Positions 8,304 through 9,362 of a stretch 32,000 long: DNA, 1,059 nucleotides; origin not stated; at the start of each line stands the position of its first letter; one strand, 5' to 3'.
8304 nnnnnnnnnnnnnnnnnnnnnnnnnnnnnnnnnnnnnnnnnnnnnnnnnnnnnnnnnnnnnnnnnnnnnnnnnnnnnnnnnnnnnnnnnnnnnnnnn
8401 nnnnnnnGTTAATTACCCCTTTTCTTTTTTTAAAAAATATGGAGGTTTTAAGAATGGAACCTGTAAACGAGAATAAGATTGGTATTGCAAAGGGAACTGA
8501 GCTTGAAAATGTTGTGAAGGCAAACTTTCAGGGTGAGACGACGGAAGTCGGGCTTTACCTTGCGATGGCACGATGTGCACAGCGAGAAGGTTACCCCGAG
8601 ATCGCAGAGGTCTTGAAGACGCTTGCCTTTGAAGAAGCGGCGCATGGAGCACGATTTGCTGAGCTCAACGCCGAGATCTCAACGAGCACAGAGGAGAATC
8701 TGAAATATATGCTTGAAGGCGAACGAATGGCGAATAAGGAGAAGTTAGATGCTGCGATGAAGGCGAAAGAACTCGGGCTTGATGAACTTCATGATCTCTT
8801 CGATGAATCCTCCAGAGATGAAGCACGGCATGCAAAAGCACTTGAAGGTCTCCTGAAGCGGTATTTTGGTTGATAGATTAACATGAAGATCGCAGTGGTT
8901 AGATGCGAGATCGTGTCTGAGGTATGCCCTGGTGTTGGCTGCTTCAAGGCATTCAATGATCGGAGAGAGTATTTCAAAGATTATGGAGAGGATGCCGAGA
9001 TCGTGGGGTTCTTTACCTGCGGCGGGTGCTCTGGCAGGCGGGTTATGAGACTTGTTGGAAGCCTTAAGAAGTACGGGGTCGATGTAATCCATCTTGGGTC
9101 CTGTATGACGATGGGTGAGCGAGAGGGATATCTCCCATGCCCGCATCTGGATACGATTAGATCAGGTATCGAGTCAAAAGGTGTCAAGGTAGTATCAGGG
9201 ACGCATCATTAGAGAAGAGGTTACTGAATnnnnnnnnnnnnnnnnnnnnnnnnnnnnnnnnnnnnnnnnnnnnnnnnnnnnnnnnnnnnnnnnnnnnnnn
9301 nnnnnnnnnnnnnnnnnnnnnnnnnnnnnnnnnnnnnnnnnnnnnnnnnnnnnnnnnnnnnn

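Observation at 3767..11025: Redox island pairing a cell-surface HAO-family octahaem cytochrome with a cytoplasmic CooS-scaffold enzyme that lacks a C-cluster cysteine: candidate archaeal hydroxylamine/NO/nitrite-handling system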

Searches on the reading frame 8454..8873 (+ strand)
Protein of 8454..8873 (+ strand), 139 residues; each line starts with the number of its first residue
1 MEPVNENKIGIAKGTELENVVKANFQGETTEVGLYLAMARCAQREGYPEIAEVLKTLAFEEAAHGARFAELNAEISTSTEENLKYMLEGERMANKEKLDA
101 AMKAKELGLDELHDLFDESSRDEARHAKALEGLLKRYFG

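Call 3: search_protein_families(library=pfam, proteins=[window:8454-8873:+], max_evalue=0.01)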
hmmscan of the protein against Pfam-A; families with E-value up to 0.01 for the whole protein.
window:8454-8873:+ (139 aa): 4 families
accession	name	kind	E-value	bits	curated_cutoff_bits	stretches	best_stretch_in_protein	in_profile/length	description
PF02915.23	Rubrerythrin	-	3.3e-14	53.9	22.8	1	20-133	2-136/137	Rubrerythrin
PF00210.30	Ferritin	-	4.9e-06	27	24.5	1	34-135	17-137/142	Ferritin-like domain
PF03405.20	FA_desaturase_2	-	0.00027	20.3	22.7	0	16-75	151-209/325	Fatty acid desaturase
PF03232.19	COQ7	-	0.0076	16.3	23.5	0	17-74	3-58/169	Ubiquinone biosynthesis protein COQ7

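Call 4: search_protein_families(library=ncbifam, proteins=[window:8454-8873:+], max_evalue=0.01)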
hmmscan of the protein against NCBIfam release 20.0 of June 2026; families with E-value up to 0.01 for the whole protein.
window:8454-8873:+ (139 aa): 3 families
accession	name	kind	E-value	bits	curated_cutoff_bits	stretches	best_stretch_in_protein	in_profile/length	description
NF045767.1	RuberyRbr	equivalog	2.4e-14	53.8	200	2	10-76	80-146/194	rubrerythrin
NF045783.1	Nigrythrn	equivalog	1.8e-10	41.3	340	2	12-75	25-87/202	nigerythrin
NF010172.0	PRK13654.1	subfamily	0.0098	15.1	391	0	110-132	120-142/361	magnesium-protoporphyrin IX monomethyl ester cyclase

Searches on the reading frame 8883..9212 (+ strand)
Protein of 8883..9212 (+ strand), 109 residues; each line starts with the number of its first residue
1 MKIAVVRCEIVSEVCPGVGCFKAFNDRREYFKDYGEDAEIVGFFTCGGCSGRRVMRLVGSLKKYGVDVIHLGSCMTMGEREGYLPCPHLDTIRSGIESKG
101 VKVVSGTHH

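Call 3: search_protein_families(library=pfam, proteins=[window:8883-9212:+], max_evalue=0.01)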
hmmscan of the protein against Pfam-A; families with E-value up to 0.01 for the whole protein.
window:8883-9212:+ (109 aa): 1 family
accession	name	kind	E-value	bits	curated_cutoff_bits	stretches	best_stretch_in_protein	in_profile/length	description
PF08821.16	CGGC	-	4.5e-35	120.5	27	1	2-108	1-106/106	CGGC domain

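Call 4: search_protein_families(library=ncbifam, proteins=[window:8883-9212:+], max_evalue=0.01)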
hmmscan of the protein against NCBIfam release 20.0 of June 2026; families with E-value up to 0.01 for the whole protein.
window:8883-9212:+ (109 aa): 0 families
